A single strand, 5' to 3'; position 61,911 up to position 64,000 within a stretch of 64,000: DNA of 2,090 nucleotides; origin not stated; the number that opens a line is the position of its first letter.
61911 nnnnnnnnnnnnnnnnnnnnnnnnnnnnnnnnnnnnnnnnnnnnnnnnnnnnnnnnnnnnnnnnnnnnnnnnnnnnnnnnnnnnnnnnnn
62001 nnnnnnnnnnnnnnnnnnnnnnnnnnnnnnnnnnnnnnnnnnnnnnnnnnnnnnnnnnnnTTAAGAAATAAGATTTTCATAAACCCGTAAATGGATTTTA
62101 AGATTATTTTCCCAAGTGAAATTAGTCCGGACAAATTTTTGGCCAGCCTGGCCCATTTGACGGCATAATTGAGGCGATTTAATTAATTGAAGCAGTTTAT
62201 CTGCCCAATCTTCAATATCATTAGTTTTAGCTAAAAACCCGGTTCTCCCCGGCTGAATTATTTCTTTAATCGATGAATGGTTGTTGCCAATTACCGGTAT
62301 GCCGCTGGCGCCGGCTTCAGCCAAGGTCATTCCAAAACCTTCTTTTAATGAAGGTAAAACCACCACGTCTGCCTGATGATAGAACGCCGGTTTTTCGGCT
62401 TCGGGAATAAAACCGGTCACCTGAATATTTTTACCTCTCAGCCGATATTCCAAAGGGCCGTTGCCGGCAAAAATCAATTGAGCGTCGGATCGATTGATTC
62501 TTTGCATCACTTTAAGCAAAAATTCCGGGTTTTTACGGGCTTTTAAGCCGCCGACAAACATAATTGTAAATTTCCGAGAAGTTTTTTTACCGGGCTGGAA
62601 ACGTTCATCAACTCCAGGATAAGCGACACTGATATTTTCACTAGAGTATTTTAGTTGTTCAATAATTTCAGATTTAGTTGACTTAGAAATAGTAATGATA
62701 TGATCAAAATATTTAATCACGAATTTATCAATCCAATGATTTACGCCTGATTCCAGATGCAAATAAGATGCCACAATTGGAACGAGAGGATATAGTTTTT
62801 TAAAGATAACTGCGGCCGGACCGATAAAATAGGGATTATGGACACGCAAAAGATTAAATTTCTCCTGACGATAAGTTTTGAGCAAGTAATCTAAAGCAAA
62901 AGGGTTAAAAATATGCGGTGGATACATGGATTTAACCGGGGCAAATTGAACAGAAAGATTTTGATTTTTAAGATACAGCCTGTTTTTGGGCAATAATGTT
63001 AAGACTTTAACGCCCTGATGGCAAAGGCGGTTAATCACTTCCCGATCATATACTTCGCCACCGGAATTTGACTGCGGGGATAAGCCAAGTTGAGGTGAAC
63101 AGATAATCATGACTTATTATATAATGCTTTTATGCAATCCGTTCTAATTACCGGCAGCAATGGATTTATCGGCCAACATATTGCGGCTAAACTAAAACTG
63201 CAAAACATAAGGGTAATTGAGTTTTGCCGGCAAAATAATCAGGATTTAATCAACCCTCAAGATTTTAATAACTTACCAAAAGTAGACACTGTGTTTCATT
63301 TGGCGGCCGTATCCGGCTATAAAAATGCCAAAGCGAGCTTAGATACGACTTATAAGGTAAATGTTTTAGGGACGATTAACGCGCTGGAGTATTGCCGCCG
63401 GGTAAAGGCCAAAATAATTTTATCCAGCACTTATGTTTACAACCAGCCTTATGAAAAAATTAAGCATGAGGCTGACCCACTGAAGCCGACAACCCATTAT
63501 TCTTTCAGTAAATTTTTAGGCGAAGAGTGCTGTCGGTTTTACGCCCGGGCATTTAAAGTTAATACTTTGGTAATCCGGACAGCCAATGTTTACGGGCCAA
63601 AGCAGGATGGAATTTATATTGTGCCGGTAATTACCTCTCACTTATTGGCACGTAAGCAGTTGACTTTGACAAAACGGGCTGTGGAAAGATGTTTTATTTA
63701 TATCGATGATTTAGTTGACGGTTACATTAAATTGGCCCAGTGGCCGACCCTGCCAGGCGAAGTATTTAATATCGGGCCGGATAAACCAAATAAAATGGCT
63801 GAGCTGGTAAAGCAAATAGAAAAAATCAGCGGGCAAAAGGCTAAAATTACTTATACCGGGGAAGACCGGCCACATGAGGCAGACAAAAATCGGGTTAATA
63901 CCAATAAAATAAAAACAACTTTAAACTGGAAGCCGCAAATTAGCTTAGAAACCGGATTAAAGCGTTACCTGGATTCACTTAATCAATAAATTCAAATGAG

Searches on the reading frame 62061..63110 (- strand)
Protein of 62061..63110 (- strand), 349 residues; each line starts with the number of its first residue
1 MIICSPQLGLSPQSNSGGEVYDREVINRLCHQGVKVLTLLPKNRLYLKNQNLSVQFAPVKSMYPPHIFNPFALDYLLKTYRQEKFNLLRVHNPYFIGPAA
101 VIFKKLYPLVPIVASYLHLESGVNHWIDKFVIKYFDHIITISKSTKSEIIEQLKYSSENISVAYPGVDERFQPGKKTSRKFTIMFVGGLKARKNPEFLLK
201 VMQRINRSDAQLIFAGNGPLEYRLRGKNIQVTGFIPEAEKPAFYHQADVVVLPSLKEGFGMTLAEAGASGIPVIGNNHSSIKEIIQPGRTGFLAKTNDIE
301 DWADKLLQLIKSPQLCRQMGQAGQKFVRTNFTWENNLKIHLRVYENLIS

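Call 18: search_protein_families(library=pfam, proteins=[window:62061-63110:-], max_evalue=0.001)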
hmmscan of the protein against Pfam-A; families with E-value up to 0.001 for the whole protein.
window:62061-63110:- (349 aa): 6 families
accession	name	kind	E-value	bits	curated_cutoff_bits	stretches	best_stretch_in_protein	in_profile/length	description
PF00534.26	Glycos_transf_1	-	3.8e-38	131.2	26.4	1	170-325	5-171/172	Glycosyl transferases group 1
PF13692.12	Glyco_trans_1_4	-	1.9e-32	112.9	27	1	181-311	2-141/142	Glycosyl transferases group 1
PF13439.12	Glyco_transf_4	-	4.5e-18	66.3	28.5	1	16-169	2-168/170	Glycosyltransferase Family 4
PF13524.12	Glyco_trans_1_2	-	7.5e-13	49.1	25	1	196-338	3-140/144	Glycosyl transferase-like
PF20706.3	GT4-conflict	-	1.2e-08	34.8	26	1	243-335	278-380/385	Family 4 Glycosyltransferase in conflict systems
PF13579.12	Glyco_trans_4_4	-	0.00056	20.7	29.7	0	17-165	2-157/158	Glycosyl transferase 4-like domain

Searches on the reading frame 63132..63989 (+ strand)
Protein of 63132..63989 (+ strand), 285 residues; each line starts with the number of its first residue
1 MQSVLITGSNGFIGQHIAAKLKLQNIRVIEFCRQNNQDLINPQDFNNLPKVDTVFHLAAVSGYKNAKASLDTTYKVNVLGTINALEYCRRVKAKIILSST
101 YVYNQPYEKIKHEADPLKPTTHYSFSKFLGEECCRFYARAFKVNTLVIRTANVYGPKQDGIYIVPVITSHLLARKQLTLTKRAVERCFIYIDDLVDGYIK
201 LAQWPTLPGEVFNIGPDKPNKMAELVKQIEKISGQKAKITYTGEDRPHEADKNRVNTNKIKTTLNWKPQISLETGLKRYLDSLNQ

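Call 18: search_protein_families(library=pfam, proteins=[window:63132-63989:+], max_evalue=0.001)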
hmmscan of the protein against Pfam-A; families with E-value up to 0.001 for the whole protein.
window:63132-63989:+ (285 aa): 6 families
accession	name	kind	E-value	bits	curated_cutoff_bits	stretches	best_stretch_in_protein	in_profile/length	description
PF01370.27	Epimerase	-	2.4e-38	132.3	20.9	1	4-215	1-240/240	NAD dependent epimerase/dehydratase family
PF16363.11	GDP_Man_Dehyd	-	1.2e-33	117.5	27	1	50-278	75-331/332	GDP-mannose 4,6 dehydratase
PF04321.23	RmlD_sub_bind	-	2.8e-20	73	27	1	3-180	2-176/287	RmlD substrate binding domain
PF07993.18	NAD_binding_4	-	2.2e-15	57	20.1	1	40-161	77-215/258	Male sterility protein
PF01073.25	3Beta_HSD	-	2.1e-12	47.1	22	1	5-234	1-269/280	3-beta hydroxysteroid dehydrogenase/isomerase family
PF02719.21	Polysacc_synt_2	-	1.6e-11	44.4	20.2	1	50-243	77-262/293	Polysaccharide biosynthesis protein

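Call 40: search_protein_families(library=ncbifam, proteins=[window:63132-63989:+], max_evalue=1e-20)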
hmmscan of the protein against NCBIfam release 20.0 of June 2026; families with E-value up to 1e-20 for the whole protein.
window:63132-63989:+ (285 aa): 5 families
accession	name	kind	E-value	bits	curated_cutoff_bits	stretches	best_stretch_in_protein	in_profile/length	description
TIGR04180.1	EDH_00030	hypoth_equivalog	9.3e-35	120.1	475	1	49-270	69-296/297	NAD-dependent 4,6-dehydratase LegB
TIGR01181.1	dTDP_gluc_dehyt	equivalog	8.4e-29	100.7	365.1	1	43-279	66-307/321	dTDP-glucose 4,6-dehydratase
TIGR01179.1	galE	equivalog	2.2e-23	82.6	262.3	0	24-274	44-316/332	UDP-glucose 4-epimerase GalE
TIGR02197.1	heptose_epim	equivalog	2.9e-23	82.5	274.6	1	4-284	1-314/316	ADP-glyceromanno-heptose 6-epimerase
TIGR02622.1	CDP_4_6_dhtase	equivalog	9.3e-22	77.6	278.45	0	51-279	78-326/352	CDP-glucose 4,6-dehydratase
